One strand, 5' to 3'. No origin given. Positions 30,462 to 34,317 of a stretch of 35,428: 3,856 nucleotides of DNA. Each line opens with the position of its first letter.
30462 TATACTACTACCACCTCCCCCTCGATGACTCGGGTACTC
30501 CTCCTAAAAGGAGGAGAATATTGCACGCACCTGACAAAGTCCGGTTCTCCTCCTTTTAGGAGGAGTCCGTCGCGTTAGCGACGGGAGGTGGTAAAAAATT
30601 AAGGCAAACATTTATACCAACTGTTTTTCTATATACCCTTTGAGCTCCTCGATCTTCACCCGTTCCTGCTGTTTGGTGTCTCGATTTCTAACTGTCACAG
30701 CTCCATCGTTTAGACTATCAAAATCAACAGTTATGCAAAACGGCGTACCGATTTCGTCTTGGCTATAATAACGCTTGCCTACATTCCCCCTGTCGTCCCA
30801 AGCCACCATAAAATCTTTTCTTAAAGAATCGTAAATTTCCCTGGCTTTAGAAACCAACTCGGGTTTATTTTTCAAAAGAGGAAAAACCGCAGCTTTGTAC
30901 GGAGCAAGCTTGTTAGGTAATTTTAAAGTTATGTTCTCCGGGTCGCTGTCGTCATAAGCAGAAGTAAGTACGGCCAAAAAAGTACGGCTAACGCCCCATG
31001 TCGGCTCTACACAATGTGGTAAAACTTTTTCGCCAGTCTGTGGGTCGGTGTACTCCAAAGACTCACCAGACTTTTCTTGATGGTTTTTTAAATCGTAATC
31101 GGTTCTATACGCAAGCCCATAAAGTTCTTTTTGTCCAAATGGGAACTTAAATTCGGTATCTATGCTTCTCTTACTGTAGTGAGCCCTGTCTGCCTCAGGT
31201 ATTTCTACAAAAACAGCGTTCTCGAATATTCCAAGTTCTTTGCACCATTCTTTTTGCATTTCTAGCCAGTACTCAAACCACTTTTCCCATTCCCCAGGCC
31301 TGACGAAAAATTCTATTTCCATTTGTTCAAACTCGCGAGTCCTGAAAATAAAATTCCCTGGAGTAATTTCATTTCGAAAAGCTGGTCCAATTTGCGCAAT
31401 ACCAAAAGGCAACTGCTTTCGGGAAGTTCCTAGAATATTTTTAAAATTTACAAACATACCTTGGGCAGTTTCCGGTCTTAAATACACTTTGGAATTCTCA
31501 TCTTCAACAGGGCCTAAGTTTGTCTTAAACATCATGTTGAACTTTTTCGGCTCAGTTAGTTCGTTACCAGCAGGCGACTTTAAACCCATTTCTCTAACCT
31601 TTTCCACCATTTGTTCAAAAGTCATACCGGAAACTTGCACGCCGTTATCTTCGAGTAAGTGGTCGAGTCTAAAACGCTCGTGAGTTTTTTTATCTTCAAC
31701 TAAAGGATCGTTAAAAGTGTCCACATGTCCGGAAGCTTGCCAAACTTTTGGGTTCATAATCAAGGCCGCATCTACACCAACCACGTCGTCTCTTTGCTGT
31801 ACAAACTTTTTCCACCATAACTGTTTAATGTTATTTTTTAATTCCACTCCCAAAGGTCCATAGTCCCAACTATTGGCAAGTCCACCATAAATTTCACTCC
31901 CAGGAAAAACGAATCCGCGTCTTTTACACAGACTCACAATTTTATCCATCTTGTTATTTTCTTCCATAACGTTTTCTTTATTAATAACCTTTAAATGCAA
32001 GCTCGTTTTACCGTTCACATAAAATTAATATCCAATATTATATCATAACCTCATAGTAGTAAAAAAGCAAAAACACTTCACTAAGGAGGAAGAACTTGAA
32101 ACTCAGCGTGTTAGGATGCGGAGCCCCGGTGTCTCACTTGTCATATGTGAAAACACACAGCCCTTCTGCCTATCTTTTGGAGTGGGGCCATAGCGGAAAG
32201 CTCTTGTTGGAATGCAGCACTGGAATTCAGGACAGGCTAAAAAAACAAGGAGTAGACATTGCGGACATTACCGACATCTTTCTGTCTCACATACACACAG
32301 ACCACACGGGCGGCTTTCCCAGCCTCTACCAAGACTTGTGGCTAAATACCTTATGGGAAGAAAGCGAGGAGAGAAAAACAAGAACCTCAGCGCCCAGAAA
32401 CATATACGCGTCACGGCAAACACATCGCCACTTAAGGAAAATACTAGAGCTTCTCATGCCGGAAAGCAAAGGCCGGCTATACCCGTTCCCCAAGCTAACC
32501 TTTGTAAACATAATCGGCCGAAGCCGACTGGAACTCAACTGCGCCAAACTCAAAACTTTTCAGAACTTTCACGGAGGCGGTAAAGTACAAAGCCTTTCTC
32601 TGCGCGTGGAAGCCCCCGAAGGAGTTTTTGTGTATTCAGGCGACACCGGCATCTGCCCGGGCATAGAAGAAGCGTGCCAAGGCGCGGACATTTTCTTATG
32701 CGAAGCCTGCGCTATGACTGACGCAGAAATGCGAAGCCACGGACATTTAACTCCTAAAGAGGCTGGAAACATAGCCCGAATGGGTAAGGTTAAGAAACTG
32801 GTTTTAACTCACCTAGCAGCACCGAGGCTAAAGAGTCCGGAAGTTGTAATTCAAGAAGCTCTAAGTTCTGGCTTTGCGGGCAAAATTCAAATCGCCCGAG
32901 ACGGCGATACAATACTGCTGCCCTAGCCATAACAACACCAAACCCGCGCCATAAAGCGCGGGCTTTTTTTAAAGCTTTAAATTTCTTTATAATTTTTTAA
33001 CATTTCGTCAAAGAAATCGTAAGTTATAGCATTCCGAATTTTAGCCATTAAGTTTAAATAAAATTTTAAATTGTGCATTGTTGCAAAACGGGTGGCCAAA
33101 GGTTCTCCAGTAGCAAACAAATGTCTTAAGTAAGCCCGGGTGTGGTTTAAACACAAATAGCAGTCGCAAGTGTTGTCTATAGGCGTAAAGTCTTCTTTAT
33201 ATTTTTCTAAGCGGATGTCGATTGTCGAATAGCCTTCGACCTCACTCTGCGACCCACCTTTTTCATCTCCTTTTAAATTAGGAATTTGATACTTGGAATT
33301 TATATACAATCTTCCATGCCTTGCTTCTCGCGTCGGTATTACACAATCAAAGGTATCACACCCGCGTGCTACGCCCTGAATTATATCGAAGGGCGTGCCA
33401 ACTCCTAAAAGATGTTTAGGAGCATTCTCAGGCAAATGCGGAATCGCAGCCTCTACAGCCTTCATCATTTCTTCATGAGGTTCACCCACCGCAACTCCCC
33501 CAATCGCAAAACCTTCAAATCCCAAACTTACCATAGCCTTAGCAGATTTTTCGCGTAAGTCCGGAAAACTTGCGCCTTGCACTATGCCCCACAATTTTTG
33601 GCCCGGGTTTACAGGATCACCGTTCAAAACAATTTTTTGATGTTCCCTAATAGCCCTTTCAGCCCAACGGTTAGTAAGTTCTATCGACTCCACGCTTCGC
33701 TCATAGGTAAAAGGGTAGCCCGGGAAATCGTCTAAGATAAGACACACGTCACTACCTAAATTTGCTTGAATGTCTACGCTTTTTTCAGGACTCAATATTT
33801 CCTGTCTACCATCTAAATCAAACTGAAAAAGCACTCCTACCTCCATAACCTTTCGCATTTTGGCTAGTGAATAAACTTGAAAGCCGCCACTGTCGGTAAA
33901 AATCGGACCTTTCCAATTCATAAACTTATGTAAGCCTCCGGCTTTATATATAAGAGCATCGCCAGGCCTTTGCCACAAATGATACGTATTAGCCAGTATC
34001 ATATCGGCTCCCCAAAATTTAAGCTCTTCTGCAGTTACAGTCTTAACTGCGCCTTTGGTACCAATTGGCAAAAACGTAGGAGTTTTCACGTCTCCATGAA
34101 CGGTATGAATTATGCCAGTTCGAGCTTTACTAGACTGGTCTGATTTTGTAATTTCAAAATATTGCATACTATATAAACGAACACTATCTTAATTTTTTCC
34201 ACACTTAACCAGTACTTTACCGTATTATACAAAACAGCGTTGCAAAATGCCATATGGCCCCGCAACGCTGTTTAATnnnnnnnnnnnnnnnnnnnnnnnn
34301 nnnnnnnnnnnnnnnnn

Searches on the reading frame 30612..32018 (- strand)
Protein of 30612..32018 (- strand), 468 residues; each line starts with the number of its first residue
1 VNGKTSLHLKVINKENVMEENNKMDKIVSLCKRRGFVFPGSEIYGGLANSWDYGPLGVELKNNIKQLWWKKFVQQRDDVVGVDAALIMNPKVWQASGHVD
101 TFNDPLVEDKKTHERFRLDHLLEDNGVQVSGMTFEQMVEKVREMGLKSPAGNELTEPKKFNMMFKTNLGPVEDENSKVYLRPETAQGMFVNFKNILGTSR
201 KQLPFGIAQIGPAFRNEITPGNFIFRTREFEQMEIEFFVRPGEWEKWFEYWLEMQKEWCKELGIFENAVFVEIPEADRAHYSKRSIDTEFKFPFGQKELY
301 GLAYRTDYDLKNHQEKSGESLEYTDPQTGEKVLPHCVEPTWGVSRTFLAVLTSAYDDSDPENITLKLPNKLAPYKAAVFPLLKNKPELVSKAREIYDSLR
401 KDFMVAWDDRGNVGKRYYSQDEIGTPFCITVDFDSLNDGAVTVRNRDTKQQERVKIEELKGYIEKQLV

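Call 71: search_protein_families(library=pfam, proteins=[window:30612-32018:-])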
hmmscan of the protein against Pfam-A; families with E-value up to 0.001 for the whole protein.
window:30612-32018:- (468 aa): 2 families
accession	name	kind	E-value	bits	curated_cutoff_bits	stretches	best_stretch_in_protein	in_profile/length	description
PF03129.25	HGTP_anticodon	-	3.4e-21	75.6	21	1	375-465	1-93/94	Anticodon binding domain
PF00587.30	tRNA-synt_2b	-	4.5e-14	53.4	29.3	1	171-351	3-176/179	tRNA synthetase class II core domain (G, H, P, S and T)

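Call 73: search_protein_families(library=ncbifam, proteins=[window:30612-32018:-])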
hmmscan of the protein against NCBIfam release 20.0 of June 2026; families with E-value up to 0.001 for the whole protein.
window:30612-32018:- (468 aa): 11 families
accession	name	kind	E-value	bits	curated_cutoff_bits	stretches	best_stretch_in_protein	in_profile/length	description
NF003211.1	PRK04173.1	equivalog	6.9e-190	631.7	312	1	24-463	1-454/454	glycine--tRNA ligase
TIGR00389.1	glyS_dimeric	equivalog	3.5e-152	507.8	243.3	3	23-255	2-235/565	glycine--tRNA ligase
NF011484.0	PRK14894.1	equivalog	7.2e-140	466.7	1050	2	23-357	5-335/539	glycine--tRNA ligase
NF006625.0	PRK09194.1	equivalog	4.1e-19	68.9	558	2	341-461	440-556/559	proline--tRNA ligase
NF008979.1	PRK12325.1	exception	2e-17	63.2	550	1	341-460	317-433/437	proline--tRNA ligase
TIGR00408.1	proS_fam_I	equivalog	4.4e-16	58.8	437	1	175-466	97-380/475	proline--tRNA ligase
TIGR00409.1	proS_fam_II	equivalog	5.2e-15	55.3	306.7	1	342-466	447-568/568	proline--tRNA ligase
TIGR00418.1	thrS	equivalog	1.6e-12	47.1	383.65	0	361-466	460-564/565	threonine--tRNA ligase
NF003068.0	PRK03991.1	equivalog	4.9e-11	41.7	484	1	330-466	458-591/613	threonine--tRNA ligase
TIGR00442.1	hisS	equivalog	5.8e-08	32.1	286.75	0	173-265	68-153/406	histidine--tRNA ligase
TIGR00414.1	serS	equivalog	0.00053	19.1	301.65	1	169-374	220-417/418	serine--tRNA ligase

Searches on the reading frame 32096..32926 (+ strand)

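Call 72: search_protein_families(library=pfam, proteins=[window:32096-32926:+])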
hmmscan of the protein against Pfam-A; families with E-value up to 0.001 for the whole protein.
window:32096-32926:+ (276 aa): 3 families
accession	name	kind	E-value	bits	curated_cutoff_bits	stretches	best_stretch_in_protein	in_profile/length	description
PF12706.13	Lactamase_B_2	-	4.4e-23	82.4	27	1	36-239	3-199/200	Beta-lactamase superfamily domain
PF00753.33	Lactamase_B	-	1.3e-12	48.5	22.7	1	22-185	5-151/196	Metallo-beta-lactamase superfamily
PF23023.1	Anti-Pycsar_Apyc1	-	0.00043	20.3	50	1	35-74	31-70/250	Anti-Pycsar protein Apyc1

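Call 73: search_protein_families(library=ncbifam, proteins=[window:32096-32926:+])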
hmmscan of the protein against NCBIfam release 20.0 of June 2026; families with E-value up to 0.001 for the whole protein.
window:32096-32926:+ (276 aa): 15 families
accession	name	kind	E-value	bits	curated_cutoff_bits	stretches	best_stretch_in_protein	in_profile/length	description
NF041851.1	cyc_nuc_deg_phdiest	equivalog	2.2e-31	109.2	400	2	146-273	128-251/253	cyclic nucleotide-degrading phosphodiesterase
NF000801.0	PRK00055.1-3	equivalog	5.5e-28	97.9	252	2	176-273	204-301/307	ribonuclease Z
TIGR02651.1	RNase_Z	equivalog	2.6e-27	95.7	292.95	2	172-273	198-300/302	ribonuclease Z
NF000805.0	PRK00055.2-3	equivalog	8.2e-23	81.1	416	2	168-276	193-301/307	ribonuclease Z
NF000804.0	PRK00055.2-1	equivalog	1.4e-15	57.2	402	2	183-255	208-281/306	ribonuclease Z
NF041257.1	GntH_guanitoxin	equivalog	1.4e-14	53.8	333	1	1-87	13-97/374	guanitoxin biosynthesis MBL fold metallo-hydrolase GntH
NF000800.0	PRK00055.1-1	equivalog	1.7e-12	46.9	398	2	1-78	1-77/305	ribonuclease Z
TIGR02649.1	true_RNase_BN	exception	1.3e-10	40.8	563.7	2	26-78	21-76/304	ribonuclease BN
NF002558.0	PRK02126.1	subfamily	1.1e-09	37.8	315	1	190-257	261-329/345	ribonuclease Z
NF000806.0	PRK00055.2-4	equivalog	1.7e-09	37.3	363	1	3-85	4-81/280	ribonuclease Z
NF012140.0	blaBJP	exception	1.7e-05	23.8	600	1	38-79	73-115/294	BJP family subclass B3 metallo-beta-lactamase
NF038231.1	MBL_Geo_Pelo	equivalog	2.4e-05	24.1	360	1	5-241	15-224/250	GPMC system MBL fold metallohydrolase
NF033184.1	B3_Acin_new1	exception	6e-05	22.3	580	1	15-80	41-110/283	putative subclass B3 metallo-beta-lactamase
NF033105.1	bla_subclass_B3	equivalog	9.9e-05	21.7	240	1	17-79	17-83/257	subclass B3 metallo-beta-lactamase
NF045700.1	AHLLactAttM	equivalog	0.00045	19.8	390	1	37-73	73-109/257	AttM family quorum-quenching N-acyl homoserine lactonase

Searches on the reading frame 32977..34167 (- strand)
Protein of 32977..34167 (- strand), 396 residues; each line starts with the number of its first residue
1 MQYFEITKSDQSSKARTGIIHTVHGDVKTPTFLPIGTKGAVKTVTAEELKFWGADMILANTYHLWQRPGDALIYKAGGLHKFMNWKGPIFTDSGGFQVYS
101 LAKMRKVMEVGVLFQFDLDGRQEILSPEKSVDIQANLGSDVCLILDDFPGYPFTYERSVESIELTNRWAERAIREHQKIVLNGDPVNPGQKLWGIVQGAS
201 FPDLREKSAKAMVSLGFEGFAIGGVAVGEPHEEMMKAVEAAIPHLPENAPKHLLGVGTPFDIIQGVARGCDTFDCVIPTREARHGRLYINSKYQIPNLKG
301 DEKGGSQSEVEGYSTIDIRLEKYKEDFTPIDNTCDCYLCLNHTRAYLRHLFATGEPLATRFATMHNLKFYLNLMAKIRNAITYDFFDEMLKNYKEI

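Call 72: search_protein_families(library=pfam, proteins=[window:32977-34167:-])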
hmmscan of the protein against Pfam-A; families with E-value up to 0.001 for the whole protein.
window:32977-34167:- (396 aa): 1 family
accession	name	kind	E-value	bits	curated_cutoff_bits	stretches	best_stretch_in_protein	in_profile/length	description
PF01702.25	TGT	-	3.7e-138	460.9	26.3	1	14-393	2-351/357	Queuine tRNA-ribosyltransferase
